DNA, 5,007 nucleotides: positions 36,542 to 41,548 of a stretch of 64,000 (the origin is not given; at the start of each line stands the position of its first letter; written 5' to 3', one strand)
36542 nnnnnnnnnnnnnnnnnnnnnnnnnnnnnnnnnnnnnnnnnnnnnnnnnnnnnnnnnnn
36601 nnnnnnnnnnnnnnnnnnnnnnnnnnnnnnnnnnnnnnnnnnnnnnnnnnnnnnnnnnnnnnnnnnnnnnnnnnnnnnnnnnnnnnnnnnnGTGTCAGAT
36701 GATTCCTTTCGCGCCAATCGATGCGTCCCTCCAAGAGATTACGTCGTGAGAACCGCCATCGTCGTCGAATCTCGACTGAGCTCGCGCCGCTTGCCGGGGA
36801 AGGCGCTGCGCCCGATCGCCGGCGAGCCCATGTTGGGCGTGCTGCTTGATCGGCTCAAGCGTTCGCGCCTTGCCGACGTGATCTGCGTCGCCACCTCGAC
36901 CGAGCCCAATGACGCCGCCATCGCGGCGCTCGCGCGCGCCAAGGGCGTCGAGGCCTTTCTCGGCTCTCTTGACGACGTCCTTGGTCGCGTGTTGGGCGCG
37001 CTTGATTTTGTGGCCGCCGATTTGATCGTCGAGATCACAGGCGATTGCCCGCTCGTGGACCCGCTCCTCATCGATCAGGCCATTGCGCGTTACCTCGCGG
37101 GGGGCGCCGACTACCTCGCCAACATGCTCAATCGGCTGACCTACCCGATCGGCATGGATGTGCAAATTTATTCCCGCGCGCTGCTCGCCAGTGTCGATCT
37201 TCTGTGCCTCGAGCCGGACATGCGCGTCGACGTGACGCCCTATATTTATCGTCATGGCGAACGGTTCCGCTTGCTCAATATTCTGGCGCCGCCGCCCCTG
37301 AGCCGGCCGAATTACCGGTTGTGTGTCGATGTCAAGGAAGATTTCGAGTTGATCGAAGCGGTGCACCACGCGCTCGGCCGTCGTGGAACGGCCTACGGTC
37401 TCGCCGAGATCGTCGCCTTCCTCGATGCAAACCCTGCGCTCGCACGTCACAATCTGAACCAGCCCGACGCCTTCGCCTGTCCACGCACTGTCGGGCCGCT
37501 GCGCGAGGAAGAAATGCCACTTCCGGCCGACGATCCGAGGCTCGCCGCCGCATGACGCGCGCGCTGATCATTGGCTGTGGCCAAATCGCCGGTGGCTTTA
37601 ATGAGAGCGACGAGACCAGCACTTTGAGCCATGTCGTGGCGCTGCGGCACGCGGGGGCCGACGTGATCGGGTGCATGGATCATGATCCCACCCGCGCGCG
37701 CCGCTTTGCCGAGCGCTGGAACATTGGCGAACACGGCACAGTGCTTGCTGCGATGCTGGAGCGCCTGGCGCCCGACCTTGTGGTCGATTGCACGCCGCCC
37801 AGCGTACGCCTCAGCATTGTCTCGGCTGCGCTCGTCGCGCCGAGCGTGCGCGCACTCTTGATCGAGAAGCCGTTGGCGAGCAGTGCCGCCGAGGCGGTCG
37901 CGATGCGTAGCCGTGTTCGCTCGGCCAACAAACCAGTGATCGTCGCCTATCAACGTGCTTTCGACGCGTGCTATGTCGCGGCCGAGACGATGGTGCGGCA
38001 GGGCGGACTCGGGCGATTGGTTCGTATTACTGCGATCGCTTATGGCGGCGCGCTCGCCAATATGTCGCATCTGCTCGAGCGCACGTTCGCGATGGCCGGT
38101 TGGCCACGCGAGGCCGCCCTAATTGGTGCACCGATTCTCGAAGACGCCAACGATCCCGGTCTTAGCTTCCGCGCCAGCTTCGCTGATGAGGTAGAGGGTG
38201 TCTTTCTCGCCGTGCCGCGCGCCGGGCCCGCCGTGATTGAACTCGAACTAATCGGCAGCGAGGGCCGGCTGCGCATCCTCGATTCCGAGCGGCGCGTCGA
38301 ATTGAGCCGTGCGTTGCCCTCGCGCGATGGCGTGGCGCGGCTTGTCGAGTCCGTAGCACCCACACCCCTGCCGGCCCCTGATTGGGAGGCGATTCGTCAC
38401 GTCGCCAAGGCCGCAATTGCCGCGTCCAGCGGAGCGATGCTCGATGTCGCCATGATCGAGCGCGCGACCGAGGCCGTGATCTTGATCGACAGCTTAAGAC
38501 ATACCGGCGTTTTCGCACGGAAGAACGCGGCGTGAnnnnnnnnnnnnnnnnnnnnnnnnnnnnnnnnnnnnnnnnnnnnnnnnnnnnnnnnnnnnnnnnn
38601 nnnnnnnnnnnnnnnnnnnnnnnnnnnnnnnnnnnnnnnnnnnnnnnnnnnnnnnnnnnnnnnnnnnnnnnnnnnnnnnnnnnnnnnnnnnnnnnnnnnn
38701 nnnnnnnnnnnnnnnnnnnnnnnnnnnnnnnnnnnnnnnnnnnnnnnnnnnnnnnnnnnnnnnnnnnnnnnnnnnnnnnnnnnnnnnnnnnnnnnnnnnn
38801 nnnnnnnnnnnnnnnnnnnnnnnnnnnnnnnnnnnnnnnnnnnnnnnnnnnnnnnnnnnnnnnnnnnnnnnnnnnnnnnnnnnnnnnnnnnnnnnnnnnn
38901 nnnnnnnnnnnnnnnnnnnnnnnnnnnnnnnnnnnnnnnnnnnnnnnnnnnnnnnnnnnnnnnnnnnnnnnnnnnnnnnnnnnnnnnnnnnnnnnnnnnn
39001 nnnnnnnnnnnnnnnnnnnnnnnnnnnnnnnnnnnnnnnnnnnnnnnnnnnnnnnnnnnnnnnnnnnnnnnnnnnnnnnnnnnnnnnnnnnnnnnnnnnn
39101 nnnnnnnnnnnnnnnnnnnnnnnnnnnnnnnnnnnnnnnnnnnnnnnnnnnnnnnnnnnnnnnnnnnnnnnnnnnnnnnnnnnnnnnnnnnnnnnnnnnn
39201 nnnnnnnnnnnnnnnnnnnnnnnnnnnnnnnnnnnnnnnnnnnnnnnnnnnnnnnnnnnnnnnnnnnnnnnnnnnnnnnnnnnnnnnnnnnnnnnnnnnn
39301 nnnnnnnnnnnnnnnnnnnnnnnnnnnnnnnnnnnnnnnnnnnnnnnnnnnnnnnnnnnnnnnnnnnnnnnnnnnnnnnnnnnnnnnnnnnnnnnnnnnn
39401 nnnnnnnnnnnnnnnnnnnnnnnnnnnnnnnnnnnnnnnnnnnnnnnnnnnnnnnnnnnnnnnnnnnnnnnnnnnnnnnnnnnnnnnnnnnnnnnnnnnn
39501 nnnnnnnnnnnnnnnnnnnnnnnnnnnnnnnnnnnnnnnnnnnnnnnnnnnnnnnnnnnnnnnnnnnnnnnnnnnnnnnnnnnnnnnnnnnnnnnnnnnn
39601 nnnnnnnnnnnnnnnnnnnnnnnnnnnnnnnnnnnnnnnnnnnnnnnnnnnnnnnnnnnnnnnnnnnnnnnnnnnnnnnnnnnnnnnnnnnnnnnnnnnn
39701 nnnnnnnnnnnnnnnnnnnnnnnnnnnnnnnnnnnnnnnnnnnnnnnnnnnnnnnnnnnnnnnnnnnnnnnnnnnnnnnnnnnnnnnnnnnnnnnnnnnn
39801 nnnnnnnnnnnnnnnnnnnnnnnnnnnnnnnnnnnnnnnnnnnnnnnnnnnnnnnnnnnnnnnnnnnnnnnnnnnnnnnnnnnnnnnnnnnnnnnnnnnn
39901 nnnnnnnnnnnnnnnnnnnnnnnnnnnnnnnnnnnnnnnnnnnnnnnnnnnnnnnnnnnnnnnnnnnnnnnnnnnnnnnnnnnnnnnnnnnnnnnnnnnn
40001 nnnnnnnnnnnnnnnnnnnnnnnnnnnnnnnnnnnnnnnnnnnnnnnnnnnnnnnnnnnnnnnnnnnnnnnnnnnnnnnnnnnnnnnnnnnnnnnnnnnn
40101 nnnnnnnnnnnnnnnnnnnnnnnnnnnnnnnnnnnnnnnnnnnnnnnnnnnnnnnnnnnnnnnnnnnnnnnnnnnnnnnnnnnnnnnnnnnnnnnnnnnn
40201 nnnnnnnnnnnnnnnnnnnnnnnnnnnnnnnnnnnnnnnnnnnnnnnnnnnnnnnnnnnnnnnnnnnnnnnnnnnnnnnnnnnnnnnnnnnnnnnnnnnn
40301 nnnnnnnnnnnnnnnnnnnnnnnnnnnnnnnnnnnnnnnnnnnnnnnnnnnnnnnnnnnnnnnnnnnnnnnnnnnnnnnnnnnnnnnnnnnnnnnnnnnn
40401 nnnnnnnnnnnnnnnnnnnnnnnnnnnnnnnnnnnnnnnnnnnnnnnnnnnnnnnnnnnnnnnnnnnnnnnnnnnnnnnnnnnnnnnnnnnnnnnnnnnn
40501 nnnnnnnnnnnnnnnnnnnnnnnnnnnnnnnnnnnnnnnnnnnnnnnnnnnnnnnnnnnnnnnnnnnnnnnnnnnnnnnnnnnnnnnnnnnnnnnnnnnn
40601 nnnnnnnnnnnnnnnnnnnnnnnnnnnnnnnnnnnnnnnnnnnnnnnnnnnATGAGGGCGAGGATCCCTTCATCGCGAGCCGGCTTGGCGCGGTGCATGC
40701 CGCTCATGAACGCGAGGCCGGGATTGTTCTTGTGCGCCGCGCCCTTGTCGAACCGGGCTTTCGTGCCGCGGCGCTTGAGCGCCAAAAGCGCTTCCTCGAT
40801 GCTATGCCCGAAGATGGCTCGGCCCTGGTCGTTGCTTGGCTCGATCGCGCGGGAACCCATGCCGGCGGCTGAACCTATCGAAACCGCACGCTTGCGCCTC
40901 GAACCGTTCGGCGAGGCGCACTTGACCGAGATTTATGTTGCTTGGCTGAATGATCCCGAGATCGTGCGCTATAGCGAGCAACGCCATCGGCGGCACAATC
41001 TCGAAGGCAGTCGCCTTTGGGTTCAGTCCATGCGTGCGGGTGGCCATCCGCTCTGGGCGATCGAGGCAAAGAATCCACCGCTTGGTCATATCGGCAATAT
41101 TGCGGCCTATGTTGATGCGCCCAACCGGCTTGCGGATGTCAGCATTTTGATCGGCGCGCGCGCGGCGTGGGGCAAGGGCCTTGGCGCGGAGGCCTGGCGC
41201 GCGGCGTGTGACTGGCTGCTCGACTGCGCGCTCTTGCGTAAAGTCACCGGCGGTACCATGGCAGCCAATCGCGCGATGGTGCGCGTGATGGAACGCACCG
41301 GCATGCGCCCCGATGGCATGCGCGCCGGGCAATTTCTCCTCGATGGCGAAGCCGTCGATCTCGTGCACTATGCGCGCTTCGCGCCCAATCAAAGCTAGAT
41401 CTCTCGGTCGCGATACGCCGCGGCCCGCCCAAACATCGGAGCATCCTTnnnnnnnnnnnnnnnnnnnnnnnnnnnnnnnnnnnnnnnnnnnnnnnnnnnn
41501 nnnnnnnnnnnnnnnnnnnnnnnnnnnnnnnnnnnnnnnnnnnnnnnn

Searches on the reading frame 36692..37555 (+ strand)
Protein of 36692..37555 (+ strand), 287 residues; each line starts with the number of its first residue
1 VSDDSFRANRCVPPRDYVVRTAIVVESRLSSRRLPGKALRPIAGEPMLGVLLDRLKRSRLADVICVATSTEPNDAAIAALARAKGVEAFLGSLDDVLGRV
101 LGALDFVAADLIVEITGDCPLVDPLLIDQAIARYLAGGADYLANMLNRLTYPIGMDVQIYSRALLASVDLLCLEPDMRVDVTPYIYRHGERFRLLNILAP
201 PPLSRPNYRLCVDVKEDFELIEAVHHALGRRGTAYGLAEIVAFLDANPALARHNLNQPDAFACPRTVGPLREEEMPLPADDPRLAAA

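Call 11: search_protein_families(library=pfam, proteins=[window:36692-37555:+], max_evalue=0.0001)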
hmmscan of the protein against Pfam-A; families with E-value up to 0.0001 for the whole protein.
window:36692-37555:+ (287 aa): 2 families
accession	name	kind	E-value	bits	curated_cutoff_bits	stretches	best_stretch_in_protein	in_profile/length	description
PF02348.25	CTP_transf_3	-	3.1e-25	89.7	22.6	1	22-224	1-205/217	Cytidylyltransferase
PF12804.13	NTP_transf_3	-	1e-07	32.7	27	1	32-167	11-140/160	MobA-like NTP transferase domain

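Call 12: search_protein_families(library=ncbifam, proteins=[window:36692-37555:+], max_evalue=0.01)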
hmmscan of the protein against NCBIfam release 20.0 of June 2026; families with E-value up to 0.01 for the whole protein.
window:36692-37555:+ (287 aa): 8 families
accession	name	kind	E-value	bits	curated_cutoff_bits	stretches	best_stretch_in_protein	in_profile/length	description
NF003952.0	PRK05450.1-5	subfamily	2e-15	56.6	193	1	20-139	2-121/250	3-deoxy-manno-octulosonate cytidylyltransferase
NF009905.0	PRK13368.1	subfamily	3.2e-15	56.1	255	1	21-148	3-128/243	3-deoxy-manno-octulosonate cytidylyltransferase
NF003948.0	PRK05450.1-1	equivalog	4.8e-12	45.6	281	1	20-133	5-119/248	3-deoxy-manno-octulosonate cytidylyltransferase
NF003950.0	PRK05450.1-3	subfamily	4.6e-11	42.5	234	1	21-133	3-116/248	3-deoxy-manno-octulosonate cytidylyltransferase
TIGR00466.1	kdsB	equivalog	9.7e-10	38.3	155.2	1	22-131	4-113/241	3-deoxy-manno-octulosonate cytidylyltransferase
TIGR03584.1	PseF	equivalog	0.00024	20.8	205.7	1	24-87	3-62/222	pseudaminic acid cytidylyltransferase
TIGR02665.1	molyb_mobA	equivalog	0.00064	19.8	151.85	1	31-134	11-113/186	molybdenum cofactor guanylyltransferase MobA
TIGR03310.1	matur_MocA_YgfJ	equivalog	0.0015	18.5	186.45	1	22-136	2-117/188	molybdenum cofactor cytidylyltransferase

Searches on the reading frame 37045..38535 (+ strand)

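Call 11: search_protein_families(library=pfam, proteins=[window:37045-38535:+], max_evalue=0.0001)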
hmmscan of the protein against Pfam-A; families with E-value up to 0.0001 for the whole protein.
window:37045-38535:+ (496 aa): 1 family
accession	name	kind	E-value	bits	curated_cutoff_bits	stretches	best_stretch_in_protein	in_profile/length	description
PF01408.29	GFO_IDH_MocA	-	4.6e-10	40.7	24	1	172-302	2-120/120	Oxidoreductase family, NAD-binding Rossmann fold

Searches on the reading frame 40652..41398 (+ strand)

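Call 11: search_protein_families(library=pfam, proteins=[window:40652-41398:+], max_evalue=0.0001)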
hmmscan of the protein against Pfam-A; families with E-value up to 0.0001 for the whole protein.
window:40652-41398:+ (248 aa): 3 families
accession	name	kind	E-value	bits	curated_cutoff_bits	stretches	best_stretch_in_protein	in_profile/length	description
PF13302.13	Acetyltransf_3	-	1.3e-20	75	25.4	1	80-219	1-138/138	Acetyltransferase (GNAT) domain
PF13523.12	Acetyltransf_8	-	1.6e-07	31.5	27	1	96-222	10-141/145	Acetyltransferase (GNAT) domain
PF00583.31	Acetyltransf_1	-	2.5e-06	28.2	20.7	1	123-217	24-115/116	Acetyltransferase (GNAT) family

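Call 12: search_protein_families(library=ncbifam, proteins=[window:40652-41398:+], max_evalue=0.01)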
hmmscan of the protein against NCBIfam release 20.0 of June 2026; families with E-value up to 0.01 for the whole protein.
window:40652-41398:+ (248 aa): 4 families
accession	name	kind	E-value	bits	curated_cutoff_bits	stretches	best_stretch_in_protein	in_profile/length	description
NF000225.3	AAC_6p_Strep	exception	7.9e-06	25.9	250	1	155-223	62-129/156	aminoglycoside 6'-N-acetyltransferase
NF000485.1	TlmB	exception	0.0002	20.7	625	1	77-227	4-150/292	bleomycin family antibiotic N-acetyltransferase TlmB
NF000483.1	BlmB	exception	0.00043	19.7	625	1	74-219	10-150/301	bleomycin family antibiotic N-acetyltransferase BlmB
NF040503.1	resist_ArsN1a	equivalog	0.0028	17.4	170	1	159-238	76-153/159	arsinothricin resistance N-acetyltransferase ArsN1 family A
